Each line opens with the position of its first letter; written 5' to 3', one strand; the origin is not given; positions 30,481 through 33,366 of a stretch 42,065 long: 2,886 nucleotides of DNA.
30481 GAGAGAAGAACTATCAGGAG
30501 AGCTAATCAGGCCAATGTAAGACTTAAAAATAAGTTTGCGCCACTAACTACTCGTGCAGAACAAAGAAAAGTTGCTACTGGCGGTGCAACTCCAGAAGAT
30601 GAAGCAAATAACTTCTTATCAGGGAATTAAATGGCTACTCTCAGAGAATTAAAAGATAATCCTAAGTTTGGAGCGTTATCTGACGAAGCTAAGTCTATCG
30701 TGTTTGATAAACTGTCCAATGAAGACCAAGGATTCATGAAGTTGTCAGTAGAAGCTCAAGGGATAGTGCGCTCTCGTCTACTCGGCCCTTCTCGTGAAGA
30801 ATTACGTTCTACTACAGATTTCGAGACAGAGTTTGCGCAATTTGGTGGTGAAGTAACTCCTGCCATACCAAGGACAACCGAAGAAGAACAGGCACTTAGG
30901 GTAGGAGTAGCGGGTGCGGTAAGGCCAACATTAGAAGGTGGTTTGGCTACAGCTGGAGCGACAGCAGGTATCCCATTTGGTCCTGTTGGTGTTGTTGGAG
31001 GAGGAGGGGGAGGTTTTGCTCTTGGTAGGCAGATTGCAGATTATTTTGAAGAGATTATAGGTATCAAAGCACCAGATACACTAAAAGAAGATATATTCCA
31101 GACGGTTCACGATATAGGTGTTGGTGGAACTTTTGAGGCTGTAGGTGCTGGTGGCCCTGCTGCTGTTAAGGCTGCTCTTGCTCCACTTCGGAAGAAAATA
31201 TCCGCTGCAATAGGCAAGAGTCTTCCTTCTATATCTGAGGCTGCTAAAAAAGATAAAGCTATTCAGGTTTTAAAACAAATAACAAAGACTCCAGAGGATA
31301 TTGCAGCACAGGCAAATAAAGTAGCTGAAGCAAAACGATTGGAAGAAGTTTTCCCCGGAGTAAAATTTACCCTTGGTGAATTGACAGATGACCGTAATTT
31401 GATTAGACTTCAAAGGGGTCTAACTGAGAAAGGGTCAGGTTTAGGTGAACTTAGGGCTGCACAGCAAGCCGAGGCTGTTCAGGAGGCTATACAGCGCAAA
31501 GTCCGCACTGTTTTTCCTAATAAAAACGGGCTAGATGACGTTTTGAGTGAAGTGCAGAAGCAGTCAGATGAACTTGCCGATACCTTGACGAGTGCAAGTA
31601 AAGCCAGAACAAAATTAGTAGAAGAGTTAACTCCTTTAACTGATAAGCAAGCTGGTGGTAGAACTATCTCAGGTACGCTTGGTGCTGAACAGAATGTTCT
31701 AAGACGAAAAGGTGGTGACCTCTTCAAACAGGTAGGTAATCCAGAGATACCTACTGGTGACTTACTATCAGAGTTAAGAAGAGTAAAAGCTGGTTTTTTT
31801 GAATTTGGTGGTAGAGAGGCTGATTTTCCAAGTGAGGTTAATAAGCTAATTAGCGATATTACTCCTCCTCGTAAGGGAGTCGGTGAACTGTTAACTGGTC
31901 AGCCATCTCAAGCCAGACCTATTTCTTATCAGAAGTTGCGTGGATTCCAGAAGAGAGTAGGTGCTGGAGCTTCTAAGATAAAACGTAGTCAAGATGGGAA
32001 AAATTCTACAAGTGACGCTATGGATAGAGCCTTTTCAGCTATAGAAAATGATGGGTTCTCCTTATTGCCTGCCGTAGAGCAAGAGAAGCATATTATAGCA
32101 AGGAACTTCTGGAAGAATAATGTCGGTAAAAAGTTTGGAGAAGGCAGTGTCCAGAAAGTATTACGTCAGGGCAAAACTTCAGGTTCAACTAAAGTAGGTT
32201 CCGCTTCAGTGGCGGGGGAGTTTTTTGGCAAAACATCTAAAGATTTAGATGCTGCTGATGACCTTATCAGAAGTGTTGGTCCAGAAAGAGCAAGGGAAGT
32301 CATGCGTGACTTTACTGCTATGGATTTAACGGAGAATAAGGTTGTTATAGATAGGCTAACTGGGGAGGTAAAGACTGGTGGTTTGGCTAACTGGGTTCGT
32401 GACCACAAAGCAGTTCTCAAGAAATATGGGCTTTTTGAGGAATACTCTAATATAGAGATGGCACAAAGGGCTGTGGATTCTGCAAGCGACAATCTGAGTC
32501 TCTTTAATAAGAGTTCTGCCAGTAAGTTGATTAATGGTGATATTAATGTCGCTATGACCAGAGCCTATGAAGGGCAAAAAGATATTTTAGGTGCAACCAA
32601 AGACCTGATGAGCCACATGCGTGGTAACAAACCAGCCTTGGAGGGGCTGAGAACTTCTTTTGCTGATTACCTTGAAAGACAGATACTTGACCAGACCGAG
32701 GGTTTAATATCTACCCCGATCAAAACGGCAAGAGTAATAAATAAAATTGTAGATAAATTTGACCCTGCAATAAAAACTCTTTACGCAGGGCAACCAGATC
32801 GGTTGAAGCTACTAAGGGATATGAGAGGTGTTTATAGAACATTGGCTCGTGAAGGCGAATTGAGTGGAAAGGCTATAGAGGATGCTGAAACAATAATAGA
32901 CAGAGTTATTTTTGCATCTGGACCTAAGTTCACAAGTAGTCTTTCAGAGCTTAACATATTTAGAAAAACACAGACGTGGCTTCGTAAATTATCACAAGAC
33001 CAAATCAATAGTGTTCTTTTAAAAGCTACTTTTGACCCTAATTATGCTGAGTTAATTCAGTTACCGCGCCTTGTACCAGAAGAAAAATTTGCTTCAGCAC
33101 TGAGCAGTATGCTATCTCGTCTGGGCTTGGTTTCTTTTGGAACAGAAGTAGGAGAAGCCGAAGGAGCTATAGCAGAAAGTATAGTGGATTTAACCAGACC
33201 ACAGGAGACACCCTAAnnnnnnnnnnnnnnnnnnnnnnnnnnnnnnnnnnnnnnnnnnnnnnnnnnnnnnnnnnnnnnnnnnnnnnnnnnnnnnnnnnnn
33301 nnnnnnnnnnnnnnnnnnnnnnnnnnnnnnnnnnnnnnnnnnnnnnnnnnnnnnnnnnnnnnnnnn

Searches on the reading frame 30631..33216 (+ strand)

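Call 7: search_protein_families(library=pfam, proteins=[window:30631-33216:+], max_evalue=0.1)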
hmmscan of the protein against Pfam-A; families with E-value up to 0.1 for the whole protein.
window:30631-33216:+ (861 aa): 2 families
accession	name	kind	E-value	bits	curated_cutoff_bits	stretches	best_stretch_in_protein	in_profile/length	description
PF20667.3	Sec10_N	-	0.011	16.3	27.4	1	286-332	46-92/118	Exocyst complex component Sec10, N-terminal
PF20993.2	CENPH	-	0.011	16.2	27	1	278-339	73-134/175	CENPH protein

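Call 8: search_protein_families(library=phrogs, proteins=[window:30631-33216:+], max_evalue=0.01)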
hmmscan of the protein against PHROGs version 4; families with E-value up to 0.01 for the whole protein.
window:30631-33216:+ (861 aa): 0 families
